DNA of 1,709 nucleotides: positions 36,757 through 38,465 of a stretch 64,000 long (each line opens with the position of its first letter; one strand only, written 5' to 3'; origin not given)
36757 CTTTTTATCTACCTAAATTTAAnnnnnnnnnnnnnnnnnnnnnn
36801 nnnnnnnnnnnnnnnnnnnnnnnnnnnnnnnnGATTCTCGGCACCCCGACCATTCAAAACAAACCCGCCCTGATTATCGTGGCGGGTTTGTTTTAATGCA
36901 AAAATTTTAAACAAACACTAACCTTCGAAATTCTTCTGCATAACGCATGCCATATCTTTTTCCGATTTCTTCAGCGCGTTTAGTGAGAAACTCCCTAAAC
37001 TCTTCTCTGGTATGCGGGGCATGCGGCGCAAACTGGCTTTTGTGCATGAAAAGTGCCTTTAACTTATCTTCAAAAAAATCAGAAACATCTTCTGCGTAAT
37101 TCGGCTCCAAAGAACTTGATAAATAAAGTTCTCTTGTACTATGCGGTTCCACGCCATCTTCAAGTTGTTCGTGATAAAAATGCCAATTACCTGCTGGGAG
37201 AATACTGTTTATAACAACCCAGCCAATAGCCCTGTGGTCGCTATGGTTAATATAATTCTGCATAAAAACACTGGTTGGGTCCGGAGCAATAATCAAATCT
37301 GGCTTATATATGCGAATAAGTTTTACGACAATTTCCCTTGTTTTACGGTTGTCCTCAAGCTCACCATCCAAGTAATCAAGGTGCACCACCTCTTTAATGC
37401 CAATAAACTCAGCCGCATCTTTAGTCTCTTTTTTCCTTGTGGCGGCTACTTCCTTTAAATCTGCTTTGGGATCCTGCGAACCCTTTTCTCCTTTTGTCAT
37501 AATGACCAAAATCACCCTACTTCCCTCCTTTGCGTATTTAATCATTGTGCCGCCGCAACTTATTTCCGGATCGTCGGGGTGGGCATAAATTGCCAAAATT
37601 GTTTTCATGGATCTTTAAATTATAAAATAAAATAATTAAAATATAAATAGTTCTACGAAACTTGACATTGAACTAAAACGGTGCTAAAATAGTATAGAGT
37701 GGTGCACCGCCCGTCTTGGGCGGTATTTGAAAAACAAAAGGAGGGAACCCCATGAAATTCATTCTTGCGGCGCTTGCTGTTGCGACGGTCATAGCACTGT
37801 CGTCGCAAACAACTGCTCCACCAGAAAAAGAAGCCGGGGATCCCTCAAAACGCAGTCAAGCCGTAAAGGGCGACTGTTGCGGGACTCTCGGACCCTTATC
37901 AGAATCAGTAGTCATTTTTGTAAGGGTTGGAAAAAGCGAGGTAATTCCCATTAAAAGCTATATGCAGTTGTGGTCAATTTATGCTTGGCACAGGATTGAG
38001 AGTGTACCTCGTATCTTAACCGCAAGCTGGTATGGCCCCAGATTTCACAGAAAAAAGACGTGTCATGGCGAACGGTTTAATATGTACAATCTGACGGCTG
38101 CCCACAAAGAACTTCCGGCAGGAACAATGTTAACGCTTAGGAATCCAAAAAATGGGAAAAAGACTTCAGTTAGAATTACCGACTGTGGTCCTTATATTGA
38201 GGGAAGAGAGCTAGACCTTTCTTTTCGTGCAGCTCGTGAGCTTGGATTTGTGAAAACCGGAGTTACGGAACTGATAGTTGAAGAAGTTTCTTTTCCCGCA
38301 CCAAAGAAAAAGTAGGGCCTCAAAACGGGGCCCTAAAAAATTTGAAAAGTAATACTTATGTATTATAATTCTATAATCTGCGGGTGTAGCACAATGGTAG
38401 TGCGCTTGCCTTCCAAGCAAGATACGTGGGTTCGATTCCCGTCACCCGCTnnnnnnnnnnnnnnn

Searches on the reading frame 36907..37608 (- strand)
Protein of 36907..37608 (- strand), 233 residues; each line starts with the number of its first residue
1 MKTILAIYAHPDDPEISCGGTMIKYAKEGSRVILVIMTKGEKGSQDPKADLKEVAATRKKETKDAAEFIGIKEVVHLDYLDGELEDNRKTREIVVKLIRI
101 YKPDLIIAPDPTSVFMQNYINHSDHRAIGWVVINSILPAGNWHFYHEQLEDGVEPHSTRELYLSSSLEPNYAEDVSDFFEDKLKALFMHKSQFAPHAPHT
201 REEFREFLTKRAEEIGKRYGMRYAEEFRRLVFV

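Call 36: search_protein_families(library=pfam, proteins=[window:36907-37608:-], max_evalue=0.01)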
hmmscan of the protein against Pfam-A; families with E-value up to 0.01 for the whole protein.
window:36907-37608:- (233 aa): 1 family
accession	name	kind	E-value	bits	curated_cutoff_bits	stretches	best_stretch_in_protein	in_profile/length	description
PF02585.22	PIG-L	-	2.5e-32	112.5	28.2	1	5-133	1-126/129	GlcNAc-PI de-N-acetylase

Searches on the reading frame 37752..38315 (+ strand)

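Call 36: search_protein_families(library=pfam, proteins=[window:37752-38315:+], max_evalue=0.01)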
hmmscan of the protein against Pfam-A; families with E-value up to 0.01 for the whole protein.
window:37752-38315:+ (187 aa): 1 family
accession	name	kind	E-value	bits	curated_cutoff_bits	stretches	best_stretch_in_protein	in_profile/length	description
PF03330.24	DPBB_1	-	4.4e-18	65.7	28.8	1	89-172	4-79/83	Lytic transglycolase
